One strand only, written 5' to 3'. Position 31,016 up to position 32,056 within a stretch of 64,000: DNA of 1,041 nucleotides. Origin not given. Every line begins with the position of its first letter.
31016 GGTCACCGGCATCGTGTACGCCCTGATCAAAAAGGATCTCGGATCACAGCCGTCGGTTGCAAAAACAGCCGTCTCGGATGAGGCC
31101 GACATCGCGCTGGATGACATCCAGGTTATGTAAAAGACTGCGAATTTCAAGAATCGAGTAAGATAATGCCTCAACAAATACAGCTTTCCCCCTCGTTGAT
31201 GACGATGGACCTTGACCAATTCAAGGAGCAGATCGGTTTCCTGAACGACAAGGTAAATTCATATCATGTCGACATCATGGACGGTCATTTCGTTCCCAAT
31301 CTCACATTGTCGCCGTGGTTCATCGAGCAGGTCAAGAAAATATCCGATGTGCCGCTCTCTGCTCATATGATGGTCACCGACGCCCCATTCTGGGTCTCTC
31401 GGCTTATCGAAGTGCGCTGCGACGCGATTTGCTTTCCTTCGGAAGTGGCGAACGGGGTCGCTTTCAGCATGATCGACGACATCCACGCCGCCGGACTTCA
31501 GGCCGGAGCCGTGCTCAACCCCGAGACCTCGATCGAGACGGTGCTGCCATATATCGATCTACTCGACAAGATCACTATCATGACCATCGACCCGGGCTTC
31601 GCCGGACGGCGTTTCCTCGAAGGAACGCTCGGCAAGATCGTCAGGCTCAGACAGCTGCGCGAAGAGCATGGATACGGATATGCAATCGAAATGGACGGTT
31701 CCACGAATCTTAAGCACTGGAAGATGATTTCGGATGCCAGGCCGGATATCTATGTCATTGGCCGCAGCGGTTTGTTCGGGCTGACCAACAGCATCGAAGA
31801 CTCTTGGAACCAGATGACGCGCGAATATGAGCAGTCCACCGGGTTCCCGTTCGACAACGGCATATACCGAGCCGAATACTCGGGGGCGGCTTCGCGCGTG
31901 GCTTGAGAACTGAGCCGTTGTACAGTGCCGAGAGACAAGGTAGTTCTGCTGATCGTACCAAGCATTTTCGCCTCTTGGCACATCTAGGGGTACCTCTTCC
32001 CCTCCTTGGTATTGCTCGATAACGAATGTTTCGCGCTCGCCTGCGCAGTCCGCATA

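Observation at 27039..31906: Complete PTS-AlsE operon: candidate D-allulose (psicose) utilisation system in a Bifidobacterium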

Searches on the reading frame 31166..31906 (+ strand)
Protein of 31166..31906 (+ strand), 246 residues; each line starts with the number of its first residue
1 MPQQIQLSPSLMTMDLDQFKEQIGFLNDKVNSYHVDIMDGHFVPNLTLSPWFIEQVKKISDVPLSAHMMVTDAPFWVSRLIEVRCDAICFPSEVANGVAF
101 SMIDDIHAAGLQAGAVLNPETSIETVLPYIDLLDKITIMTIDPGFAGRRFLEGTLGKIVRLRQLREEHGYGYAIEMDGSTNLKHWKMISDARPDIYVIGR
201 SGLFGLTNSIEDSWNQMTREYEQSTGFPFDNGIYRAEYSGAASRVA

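Call 3: search_protein_families(library=pfam, proteins=[window:31166-31906:+])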
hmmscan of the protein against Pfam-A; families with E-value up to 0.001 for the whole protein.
window:31166-31906:+ (246 aa): 1 family
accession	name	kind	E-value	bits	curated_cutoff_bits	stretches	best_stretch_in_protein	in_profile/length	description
PF00834.25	Ribul_P_3_epim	-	4.6e-45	153.9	21.1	1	7-200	2-195/198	Ribulose-phosphate 3 epimerase family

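Call 4: search_protein_families(library=ncbifam, proteins=[window:31166-31906:+])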
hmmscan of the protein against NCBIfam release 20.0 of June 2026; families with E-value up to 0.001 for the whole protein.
window:31166-31906:+ (246 aa): 6 families
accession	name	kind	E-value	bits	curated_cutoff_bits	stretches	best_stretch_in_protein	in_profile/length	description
NF007266.0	PRK09722.1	equivalog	2.3e-96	321.7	271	1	4-225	2-223/230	D-allulose 6-phosphate 3-epimerase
NF004076.0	PRK05581.1-4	subfamily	1.8e-45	154.9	165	1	3-205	3-204/221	ribulose-phosphate 3-epimerase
TIGR01163.1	rpe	equivalog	4.7e-45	153.5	212.6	1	7-208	2-202/211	ribulose-phosphate 3-epimerase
NF005944.0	PRK08005.1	equivalog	1.3e-21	76.8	376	1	7-205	3-196/210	ribulose-phosphate 3 epimerase family protein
NF005986.0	PRK08091.1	equivalog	5.8e-16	59.1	264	1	6-205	14-212/229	ribulose-phosphate 3-epimerase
NF010658.0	PRK14057.1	equivalog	3.5e-09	36.6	530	1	16-186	34-208/254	epimerase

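Call 9: find_homologous_proteins(query=window:31166-31906:+)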
Query window:31166-31906:+ (246 aa): 2037 proteins with E <= 0.001 among 2340 candidates; the best 120 are listed.
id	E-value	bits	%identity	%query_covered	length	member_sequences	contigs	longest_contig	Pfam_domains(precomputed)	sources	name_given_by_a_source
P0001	1.1e-150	518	95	98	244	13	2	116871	PF00834.26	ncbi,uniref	ncbi:D-allulose 6-phosphate 3-epimerase [Bifidobacterium subtile]|uniref:D-allulose 6-phosphate 3-ep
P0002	8.7e-134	463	85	95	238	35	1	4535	PF00834.26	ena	-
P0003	8.3e-132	456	82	96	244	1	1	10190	PF00834.26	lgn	-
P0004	1.8e-130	452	81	96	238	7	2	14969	PF00834.26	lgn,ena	-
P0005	4.3e-130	451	82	95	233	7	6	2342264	PF00834.26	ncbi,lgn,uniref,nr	ncbi:D-allulose 6-phosphate 3-epimerase [Bifidobacterium sp.]|uniref:D-allulose 6-phosphate 3-epimer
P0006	1.8e-128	445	81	95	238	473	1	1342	PF00834.26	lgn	-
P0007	4.7e-128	444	81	95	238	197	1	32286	PF00834.26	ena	-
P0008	6.4e-128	444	81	95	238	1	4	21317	PF00834.26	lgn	-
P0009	2.4e-127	442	81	95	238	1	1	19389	PF00834.26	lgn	-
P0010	1.1e-125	436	78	96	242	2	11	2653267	PF00834.26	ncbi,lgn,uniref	ncbi:MAG: D-allulose 6-phosphate 3-epimerase [Bifidobacterium sp.]|uniref:D-allulose 6-phosphate 3-e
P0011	4.8e-124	431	78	95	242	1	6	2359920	PF00834.26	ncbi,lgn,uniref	ncbi:D-allulose 6-phosphate 3-epimerase [Bifidobacterium aquikefiricola]|uniref:D-allulose 6-phospha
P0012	3.8e-122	425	75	96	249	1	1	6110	PF00834.26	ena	-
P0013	1.2e-121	423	74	96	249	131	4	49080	PF00834.26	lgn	-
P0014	9.8e-120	417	73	97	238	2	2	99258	PF00834.26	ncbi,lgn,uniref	ncbi:D-allulose 6-phosphate 3-epimerase [Sporolactobacillus sp. KGMB 08714]|uniref:D-allulose 6-phos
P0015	1.2e-117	410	74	95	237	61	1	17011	PF00834.26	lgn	-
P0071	1.7e-102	360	67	93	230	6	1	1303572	PF00834.26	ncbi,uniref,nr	ncbi:D-allulose 6-phosphate 3-epimerase [Vibrio gazogenes]|uniref:Allulose-6-phosphate 3-epimerase n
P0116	1.6e-99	351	65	90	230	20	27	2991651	PF00834.26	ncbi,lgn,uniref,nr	ncbi:Ribulose-phosphate 3-epimerase [Lactiplantibacillus plantarum]|uniref:D-allulose 6-phosphate 3-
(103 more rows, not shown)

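Call 13: search_solved_structures(query=window:31166-31906:+, show_alignments=2)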
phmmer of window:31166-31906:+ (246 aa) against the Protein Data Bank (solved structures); distinct sequences matched with E-value up to 0.001: 15.
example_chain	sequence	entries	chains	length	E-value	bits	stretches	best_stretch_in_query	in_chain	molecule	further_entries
3ct7_A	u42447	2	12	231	5.1e-62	212.9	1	6-220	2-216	D-allulose-6-phosphate 3-epimerase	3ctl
1rpx_A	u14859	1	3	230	1.5e-31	113.1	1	4-208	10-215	PROTEIN (RIBULOSE-PHOSPHATE 3-EPIMERASE)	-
2fli_A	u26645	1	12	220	3.6e-31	111.9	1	5-205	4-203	ribulose-phosphate 3-epimerase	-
7b1w_J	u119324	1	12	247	1.5e-30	109.9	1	4-200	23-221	Ribulose-phosphate 3-epimerase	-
7u5y_A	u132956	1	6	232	3.9e-29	105.3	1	4-205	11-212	Ribulose-phosphate 3-epimerase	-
1tqj_A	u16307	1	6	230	7.7e-28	101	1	2-208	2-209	Ribulose-phosphate 3-epimerase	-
5umf_A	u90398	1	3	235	2.3e-26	96.2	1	6-206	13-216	Ribulose-phosphate 3-epimerase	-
7sbj_A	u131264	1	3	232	1.1e-23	87.4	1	7-217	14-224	Ribulose-phosphate 3-epimerase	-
3qc3_A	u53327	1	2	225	2.4e-23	86.3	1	5-163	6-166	D-ribulose-5-phosphate-3-epimerase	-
3ovp_A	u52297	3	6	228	2.5e-23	86.3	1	5-163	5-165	Ribulose-phosphate 3-epimerase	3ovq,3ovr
1h1y_A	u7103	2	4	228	3.3e-23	85.9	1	7-206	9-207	D-RIBULOSE-5-PHOSPHATE 3-EPIMERASE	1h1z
3inp_A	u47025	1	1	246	1.3e-21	80.6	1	3-204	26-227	D-ribulose-phosphate 3-epimerase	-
4nu7_A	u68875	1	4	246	1.6e-18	70.5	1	7-201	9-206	Ribulose-phosphate 3-epimerase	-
1tqx_A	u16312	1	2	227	3.1e-17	66.3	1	7-201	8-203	D-ribulose-5-phosphate 3-epimerase, putative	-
3cu2_A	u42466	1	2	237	2.4e-07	33.9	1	4-204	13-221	Ribulose-5-phosphate 3-epimerase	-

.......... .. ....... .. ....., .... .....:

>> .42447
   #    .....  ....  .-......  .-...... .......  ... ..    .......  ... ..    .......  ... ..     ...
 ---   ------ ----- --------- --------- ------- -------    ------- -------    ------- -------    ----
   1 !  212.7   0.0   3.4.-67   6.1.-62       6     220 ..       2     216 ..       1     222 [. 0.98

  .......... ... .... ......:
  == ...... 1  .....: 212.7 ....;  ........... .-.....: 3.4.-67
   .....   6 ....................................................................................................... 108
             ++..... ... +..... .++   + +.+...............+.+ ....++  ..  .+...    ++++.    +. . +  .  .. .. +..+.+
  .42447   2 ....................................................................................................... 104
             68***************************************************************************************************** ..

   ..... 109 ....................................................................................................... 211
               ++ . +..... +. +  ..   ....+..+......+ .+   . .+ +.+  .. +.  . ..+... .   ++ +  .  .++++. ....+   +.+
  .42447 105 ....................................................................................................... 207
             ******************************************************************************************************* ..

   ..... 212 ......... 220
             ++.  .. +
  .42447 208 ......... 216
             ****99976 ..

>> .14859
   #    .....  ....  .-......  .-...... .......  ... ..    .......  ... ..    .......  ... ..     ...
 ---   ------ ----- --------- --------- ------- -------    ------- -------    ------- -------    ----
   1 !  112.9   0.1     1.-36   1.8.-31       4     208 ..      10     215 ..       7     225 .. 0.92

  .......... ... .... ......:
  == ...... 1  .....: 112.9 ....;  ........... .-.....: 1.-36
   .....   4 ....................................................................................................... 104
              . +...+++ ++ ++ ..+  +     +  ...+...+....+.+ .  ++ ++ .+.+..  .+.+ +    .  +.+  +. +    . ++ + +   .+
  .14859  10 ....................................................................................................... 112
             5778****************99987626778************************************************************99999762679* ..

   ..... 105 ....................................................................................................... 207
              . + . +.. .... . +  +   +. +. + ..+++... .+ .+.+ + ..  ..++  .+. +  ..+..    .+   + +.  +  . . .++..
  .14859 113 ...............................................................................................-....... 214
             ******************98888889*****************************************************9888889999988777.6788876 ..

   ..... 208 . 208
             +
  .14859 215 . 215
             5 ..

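Call 14: find_related_loci(query=A1, collection=genome_contigs, flank=10000)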
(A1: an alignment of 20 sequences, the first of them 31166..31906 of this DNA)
Query A1 (246 aa) in genome_contigs; peptide patterns used: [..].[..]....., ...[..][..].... (x = any residue, [..] = any of these).
599 stretches matched a pattern (row limit reached: there are more); 586 encode a relative of the query (tblastn E <= 1e-3); the best 80 are kept; 80 distinct loci.
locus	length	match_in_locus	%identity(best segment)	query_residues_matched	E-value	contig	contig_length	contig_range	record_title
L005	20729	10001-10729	95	1-242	1e-157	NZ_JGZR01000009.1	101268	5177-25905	Bifidobacterium subtile strain LMG 11597 Contig09, whole genome shotgun sequence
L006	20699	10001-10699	82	1-233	2e-135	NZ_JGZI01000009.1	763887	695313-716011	Bifidobacterium psychraerophilum strain LMG 21775 Contig09, whole genome shotgun sequence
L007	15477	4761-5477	74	3-241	2e-127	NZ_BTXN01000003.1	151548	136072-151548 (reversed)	Bifidobacterium indicum strain KCTC 3230 Contig3, whole genome shotgun sequence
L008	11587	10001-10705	72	1-235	2e-121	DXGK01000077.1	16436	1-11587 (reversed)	MAG TPA_asm: Candidatus Limosilactobacillus merdipullorum isolate ChiHejej3B27-2180 ChiHejej3B27__C111254_L16436_SAMN080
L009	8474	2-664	67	9-229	5e-107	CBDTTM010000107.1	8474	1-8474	MAG TPA_asm: uncultured Selenomonadaceae bacterium isolate SRR7614695_binner23_Refined_116 genome assembly, contig: ERZ2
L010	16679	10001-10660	70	7-226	2e-106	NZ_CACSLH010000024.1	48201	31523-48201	Enterococcus sp. CSURQ0835, whole genome shotgun sequence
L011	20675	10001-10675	66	4-228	4e-104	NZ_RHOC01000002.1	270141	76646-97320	Levilactobacillus huananensis strain 151-2B contig2, whole genome shotgun sequence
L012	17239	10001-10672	66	3-226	1e-103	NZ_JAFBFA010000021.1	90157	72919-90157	Gracilibacillus alcaliphilus strain DSM 102988 Ga0454078_21, whole genome shotgun sequence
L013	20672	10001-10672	65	3-226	2e-103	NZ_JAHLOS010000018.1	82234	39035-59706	Enterococcus raffinosus strain N17 No17_ctg018, whole genome shotgun sequence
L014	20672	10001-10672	66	3-226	2e-103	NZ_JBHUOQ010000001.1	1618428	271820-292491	Corticicoccus populi strain KCTC 33575 soapdenovo_K_105_1, whole genome shotgun sequence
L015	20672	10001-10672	65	3-226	1e-103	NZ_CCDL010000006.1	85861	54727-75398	Oceanobacillus manasiensis strain S2, whole genome shotgun sequence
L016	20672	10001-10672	66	3-226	3e-103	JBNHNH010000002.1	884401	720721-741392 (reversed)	Bacillaceae bacterium No. 88 NODE_2_length_884401_cov_165.843209, whole genome shotgun sequence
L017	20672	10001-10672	65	3-226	1e-102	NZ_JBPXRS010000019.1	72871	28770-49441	Metabacillus sp. Hm71 Hm71_ctg019, whole genome shotgun sequence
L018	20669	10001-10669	65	4-226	2e-102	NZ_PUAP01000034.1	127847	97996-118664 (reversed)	Enterococcus mundtii strain CVM N55263 N55263_S43_L001_R1_001_contig_34, whole genome shotgun sequence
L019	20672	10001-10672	65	3-226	7e-102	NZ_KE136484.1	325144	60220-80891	Enterococcus malodoratus ATCC 43197 acOtv-supercont2.4, whole genome shotgun sequence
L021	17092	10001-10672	61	3-226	3e-99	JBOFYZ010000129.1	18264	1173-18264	MAG: Lachnospiraceae bacterium isolate WFFMC_MAG_487 k139_43485_flag=0_multi=10.1090_len=18264, whole genome shotgun seq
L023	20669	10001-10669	64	4-226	6e-99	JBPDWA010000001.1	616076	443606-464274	Enterococcus faecalis strain En1-EF NODE_1_length_616076_cov_105.425305, whole genome shotgun sequence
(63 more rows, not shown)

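Call 22: search_protein_families(library=pfam, proteins=[L023:9245-9982:+, L018:9341-9994:+, L010:7687-8010:+, L012:8304-8618:+, L014:8482-8802:+, L018:7060-7386:+, L023:6623-7030:+, L021:8664-9935:+, L021:7402-8664:+, L021:5683-7359:+], max_evalue=0.01)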
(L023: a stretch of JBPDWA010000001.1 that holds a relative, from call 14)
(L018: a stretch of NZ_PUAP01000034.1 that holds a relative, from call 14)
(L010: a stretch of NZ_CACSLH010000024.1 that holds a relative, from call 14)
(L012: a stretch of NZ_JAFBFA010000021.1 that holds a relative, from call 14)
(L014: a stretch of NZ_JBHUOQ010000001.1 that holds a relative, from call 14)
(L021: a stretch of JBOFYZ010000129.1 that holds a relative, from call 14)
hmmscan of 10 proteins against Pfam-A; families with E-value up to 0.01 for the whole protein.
L023:9245-9982:+ (245 aa): 1 family
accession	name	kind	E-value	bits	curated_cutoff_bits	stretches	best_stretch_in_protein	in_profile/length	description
PF00923.25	TAL_FSA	-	1.2e-63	215.5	27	1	33-243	1-282/285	Transaldolase/Fructose-6-phosphate aldolase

L018:9341-9994:+ (217 aa): 2 families
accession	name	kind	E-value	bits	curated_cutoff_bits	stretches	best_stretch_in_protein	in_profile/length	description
PF00923.25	TAL_FSA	-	4.4e-65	220.3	27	1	3-211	1-280/285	Transaldolase/Fructose-6-phosphate aldolase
PF13601.12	HTH_34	-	0.0054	17.3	27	0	38-96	15-71/80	Winged helix DNA-binding domain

L010:7687-8010:+ (107 aa): 2 families
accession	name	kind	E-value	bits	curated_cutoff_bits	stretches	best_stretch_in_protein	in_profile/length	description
PF02302.22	PTS_IIB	-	1.6e-21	77.2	23.6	1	5-96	2-90/90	PTS system, Lactose/Cellobiose specific IIB subunit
PF25554.1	PTS_EIIB_BC_N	-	2.3e-08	34.5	27.4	1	1-99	1-83/88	PTS system fructose specific EIIB'BC N-terminal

L012:8304-8618:+ (104 aa): 2 families
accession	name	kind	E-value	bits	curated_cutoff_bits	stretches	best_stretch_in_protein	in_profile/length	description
PF02302.22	PTS_IIB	-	5.3e-20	72.3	23.6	1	5-96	2-90/90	PTS system, Lactose/Cellobiose specific IIB subunit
PF25554.1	PTS_EIIB_BC_N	-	5.2e-07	30.2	27.4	1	1-98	1-82/88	PTS system fructose specific EIIB'BC N-terminal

L014:8482-8802:+ (106 aa): 2 families
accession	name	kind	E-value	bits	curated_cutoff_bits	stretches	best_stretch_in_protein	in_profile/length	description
PF02302.22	PTS_IIB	-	5e-19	69.2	23.6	1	6-97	2-90/90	PTS system, Lactose/Cellobiose specific IIB subunit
PF25554.1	PTS_EIIB_BC_N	-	1.1e-07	32.3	27.4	1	2-99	1-82/88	PTS system fructose specific EIIB'BC N-terminal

L018:7060-7386:+ (108 aa): 2 families
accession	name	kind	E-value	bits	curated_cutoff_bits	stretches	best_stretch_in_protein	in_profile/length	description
PF02302.22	PTS_IIB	-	2.7e-20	73.2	23.6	1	10-101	2-90/90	PTS system, Lactose/Cellobiose specific IIB subunit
PF25554.1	PTS_EIIB_BC_N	-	2e-08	34.7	27.4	1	56-103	36-82/88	PTS system fructose specific EIIB'BC N-terminal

L023:6623-7030:+ (135 aa): 1 family
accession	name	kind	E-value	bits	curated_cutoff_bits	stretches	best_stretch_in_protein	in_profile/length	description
PF00359.27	PTS_EIIA_2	-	4.7e-10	40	27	1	9-131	9-131/144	Phosphoenolpyruvate-dependent sugar phosphotransferase system, EIIA 2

L021:8664-9935:+ (423 aa): 1 family
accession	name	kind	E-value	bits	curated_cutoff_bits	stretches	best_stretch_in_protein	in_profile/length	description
PF00300.27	His_Phos_1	-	6.4e-57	192.8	21.7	2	8-215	1-193/194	Histidine phosphatase superfamily (branch 1)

L021:7402-8664:+ (420 aa): 2 families
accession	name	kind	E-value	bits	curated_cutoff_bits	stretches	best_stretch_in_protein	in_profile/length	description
PF01676.23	Metalloenzyme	-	1.4e-30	107.1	24.3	1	3-392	2-251/252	Metalloenzyme superfamily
PF01663.27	Phosphodiest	-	0.0019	18.3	23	1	276-347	143-224/342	Type I phosphodiesterase / nucleotide pyrophosphatase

L021:5683-7359:+ (558 aa): 1 family
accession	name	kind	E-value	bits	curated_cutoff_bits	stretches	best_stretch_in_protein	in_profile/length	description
PF00528.27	BPD_transp_1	-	2.2e-27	96.4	26.4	2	374-544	2-170/184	Binding-protein-dependent transport system inner membrane component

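Call 28: search_protein_families(library=pfam, proteins=[L015:10746-12758:+, L018:10900-12948:+, L008:3696-5714:+, L006:11210-12835:+, L007:5739-7352:+, L011:1875-3611:+, L006:10914-11213:+, L007:5416-5742:+, L011:3888-5948:+, L005:3426-5009:+], max_evalue=0.001)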
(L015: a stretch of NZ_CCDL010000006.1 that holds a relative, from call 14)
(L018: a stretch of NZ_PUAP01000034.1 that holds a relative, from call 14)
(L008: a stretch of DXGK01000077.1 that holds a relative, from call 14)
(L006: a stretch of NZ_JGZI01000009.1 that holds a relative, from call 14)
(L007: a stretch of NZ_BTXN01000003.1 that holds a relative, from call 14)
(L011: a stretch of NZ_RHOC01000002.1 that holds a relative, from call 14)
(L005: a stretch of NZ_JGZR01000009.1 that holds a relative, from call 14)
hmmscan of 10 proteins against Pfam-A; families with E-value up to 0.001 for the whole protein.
L015:10746-12758:+ (670 aa): 6 families
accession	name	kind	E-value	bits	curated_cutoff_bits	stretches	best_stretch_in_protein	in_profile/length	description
PF00456.26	Transketolase_N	-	5.8e-147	489.4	22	1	12-344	2-334/334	Transketolase, thiamine diphosphate binding domain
PF02779.29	Transket_pyr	-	1.4e-51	175.1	27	1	361-530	4-173/174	Transketolase, pyrimidine binding domain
PF22613.1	Transketolase_C_1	-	8.3e-41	139.2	27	1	546-659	1-113/113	Transketolase-like TK C-terminal domain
PF02780.25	Transketolase_C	-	2.9e-09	37.3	25.9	1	561-663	13-124/124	Transketolase, C-terminal domain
PF00676.26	E1_dh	-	0.00024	20.6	22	1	118-254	96-224/300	Dehydrogenase E1 component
PF13292.11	DXP_synthase_N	-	0.00033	20.4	21.2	0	122-198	110-175/274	1-deoxy-D-xylulose-5-phosphate synthase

L018:10900-12948:+ (682 aa): 7 families
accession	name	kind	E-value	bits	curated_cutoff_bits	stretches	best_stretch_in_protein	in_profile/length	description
PF00456.26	Transketolase_N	-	1.1e-150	501.7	22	1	24-356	2-334/334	Transketolase, thiamine diphosphate binding domain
PF02779.29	Transket_pyr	-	8e-51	172.6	27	1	373-542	4-173/174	Transketolase, pyrimidine binding domain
PF22613.1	Transketolase_C_1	-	4.7e-42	143.2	27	1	558-671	1-113/113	Transketolase-like TK C-terminal domain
PF02780.25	Transketolase_C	-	9.6e-11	42.1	25.9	1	568-675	8-124/124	Transketolase, C-terminal domain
PF00676.26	E1_dh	-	1.4e-07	31.2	22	1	113-266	72-224/300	Dehydrogenase E1 component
PF13292.11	DXP_synthase_N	-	4.5e-06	26.6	21.2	0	30-210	24-175/274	1-deoxy-D-xylulose-5-phosphate synthase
PF02775.26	TPP_enzyme_C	-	2.9e-05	24.4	21.9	0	132-264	25-151/151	Thiamine pyrophosphate enzyme, C-terminal TPP binding domain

L008:3696-5714:+ (672 aa): 6 families
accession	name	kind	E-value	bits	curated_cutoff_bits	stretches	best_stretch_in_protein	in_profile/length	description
PF00456.26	Transketolase_N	-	3.5e-129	431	22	1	20-341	2-326/334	Transketolase, thiamine diphosphate binding domain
PF02779.29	Transket_pyr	-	2.1e-47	161.4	27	1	359-530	2-173/174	Transketolase, pyrimidine binding domain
PF22613.1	Transketolase_C_1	-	2.2e-39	134.6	27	1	543-657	1-113/113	Transketolase-like TK C-terminal domain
PF02780.25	Transketolase_C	-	1.3e-11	44.9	25.9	1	554-661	9-124/124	Transketolase, C-terminal domain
PF13292.11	DXP_synthase_N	-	1e-07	32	21.2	0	136-205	117-175/274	1-deoxy-D-xylulose-5-phosphate synthase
PF02775.26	TPP_enzyme_C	-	3.7e-05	24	21.9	1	126-258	24-151/151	Thiamine pyrophosphate enzyme, C-terminal TPP binding domain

L006:11210-12835:+ (541 aa): 4 families
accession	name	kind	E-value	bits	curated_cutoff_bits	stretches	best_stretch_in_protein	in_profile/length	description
PF02896.24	PEP-utilizers_C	-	2e-112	375.6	22.8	1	254-540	4-290/293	PEP-utilising enzyme, PEP-binding domain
PF05524.18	PEP-utilisers_N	-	4.8e-34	117.6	24.4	1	6-127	1-121/121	PEP-utilising enzyme, N-terminal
PF00391.29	PEP-utilizers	-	1.8e-21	76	23.1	1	156-226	4-72/72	PEP-utilising enzyme, mobile domain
PF03328.21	HpcH_HpaI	-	8.9e-06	25.6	25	1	361-459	64-156/221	HpcH/HpaI aldolase/citrate lyase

L007:5739-7352:+ (537 aa): 4 families
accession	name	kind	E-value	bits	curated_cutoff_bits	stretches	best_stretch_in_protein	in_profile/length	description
PF02896.24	PEP-utilizers_C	-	1.4e-113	379.3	22.8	1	249-536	3-290/293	PEP-utilising enzyme, PEP-binding domain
PF05524.18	PEP-utilisers_N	-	6e-35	120.5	24.4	1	5-125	1-121/121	PEP-utilising enzyme, N-terminal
PF00391.29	PEP-utilizers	-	5e-20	71.3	23.1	1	151-222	3-72/72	PEP-utilising enzyme, mobile domain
PF03328.21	HpcH_HpaI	-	1.9e-05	24.5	25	1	357-494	64-185/221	HpcH/HpaI aldolase/citrate lyase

L011:1875-3611:+ (578 aa): 3 families
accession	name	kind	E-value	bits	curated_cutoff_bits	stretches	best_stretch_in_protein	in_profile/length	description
PF02896.24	PEP-utilizers_C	-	3.4e-127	424.1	22.8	1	257-547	2-292/293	PEP-utilising enzyme, PEP-binding domain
PF05524.18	PEP-utilisers_N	-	2e-34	118.8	24.4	1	10-132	1-121/121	PEP-utilising enzyme, N-terminal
PF00391.29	PEP-utilizers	-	7.9e-25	86.7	23.1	1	159-231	2-72/72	PEP-utilising enzyme, mobile domain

L006:10914-11213:+ (99 aa): 1 family
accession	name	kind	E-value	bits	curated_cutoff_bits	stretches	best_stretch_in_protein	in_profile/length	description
PF00381.24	PTS-HPr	-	1e-28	99.6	23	1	17-96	2-80/81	PTS HPr component phosphorylation site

L007:5416-5742:+ (108 aa): 1 family
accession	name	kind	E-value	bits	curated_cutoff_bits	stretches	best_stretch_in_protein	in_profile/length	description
PF00381.24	PTS-HPr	-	1.8e-27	95.7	23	1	26-105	2-80/81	PTS HPr component phosphorylation site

L011:3888-5948:+ (686 aa): 4 families
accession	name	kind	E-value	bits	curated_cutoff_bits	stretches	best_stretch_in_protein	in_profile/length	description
PF00359.27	PTS_EIIA_2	-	5.5e-21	75.5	27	1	538-678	2-141/144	Phosphoenolpyruvate-dependent sugar phosphotransferase system, EIIA 2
PF00874.25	PRD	-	2.7e-12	47.2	23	1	289-376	2-89/90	PRD domain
PF08279.18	HTH_11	-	2.5e-08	34.1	25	1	95-137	1-43/55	HTH domain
PF08220.18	HTH_DeoR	-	6.4e-05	23.1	21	1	96-135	1-40/57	DeoR-like helix-turn-helix domain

L005:3426-5009:+ (527 aa): 3 families
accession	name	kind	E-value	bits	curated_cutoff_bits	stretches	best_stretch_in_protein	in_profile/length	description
PF07690.21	MFS_1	-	6.4e-55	186.9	33.4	2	136-373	1-235/347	Major Facilitator Superfamily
PF00083.30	Sugar_tr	-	1.8e-10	40.7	22.3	1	155-309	24-194/452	Sugar (and other) transporter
PF06779.20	MFS_4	-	5.3e-05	23.2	26.3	1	143-511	5-357/364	Uncharacterised MFS-type transporter YbfB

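Call 37: find_encoding_contigs(protein=P0116, flank=8000, max_places=2)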
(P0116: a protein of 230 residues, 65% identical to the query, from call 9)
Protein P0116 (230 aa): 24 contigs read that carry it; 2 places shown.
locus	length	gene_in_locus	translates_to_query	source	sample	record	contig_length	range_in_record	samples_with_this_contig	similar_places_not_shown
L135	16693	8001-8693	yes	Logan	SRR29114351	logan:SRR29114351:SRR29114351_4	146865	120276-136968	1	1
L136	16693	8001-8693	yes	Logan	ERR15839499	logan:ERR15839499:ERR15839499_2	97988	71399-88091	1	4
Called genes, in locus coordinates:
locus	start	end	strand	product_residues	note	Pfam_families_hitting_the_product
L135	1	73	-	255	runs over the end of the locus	PF02082:Rrf2 (faint), PF08220:HTH_DeoR, PF08279:HTH_11, PF00455:DeoRC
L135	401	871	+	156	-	PF00359:PTS_EIIA_2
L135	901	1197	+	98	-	PF02302:PTS_IIB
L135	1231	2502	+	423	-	PF03611:EIIC-GAT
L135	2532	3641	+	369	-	PF08240:ADH_N, PF16912:Glu_dehyd_C, PF00107:ADH_zinc_N, PF13602:ADH_zinc_N_2 (weak)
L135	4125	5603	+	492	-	PF05043:Mga (faint), PF08279:HTH_11, PF00874:PRD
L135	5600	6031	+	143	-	PF00359:PTS_EIIA_2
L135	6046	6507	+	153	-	PF00359:PTS_EIIA_2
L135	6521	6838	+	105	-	PF02302:PTS_IIB, PF25554:PTS_EIIB_BC_N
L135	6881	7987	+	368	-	-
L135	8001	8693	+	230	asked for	PF00834:Ribul_P_3_epim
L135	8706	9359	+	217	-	PF00923:TAL_FSA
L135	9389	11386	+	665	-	PF00456:Transketolase_N, PF00676:E1_dh (faint), PF02779:Transket_pyr, PF22613:Transketolase_C_1, PF02780:Transketolase_C (weak)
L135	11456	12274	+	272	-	PF00702:Hydrolase (faint), PF05116:S6PP, PF08282:Hydrolase_3, PF13344:Hydrolase_6 (faint), PF05116:S6PP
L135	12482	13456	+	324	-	PF02275:CBAH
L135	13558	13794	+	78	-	-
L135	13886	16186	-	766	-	PF13802:Gal_mutarotas_2, PF01055:Glyco_hydro_31_2nd, PF21365:Glyco_hydro_31_3rd, PF17137:DUF5110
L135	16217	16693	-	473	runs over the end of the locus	PF07690:MFS_1, PF13347:MFS_2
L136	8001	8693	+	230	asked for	PF00834:Ribul_P_3_epim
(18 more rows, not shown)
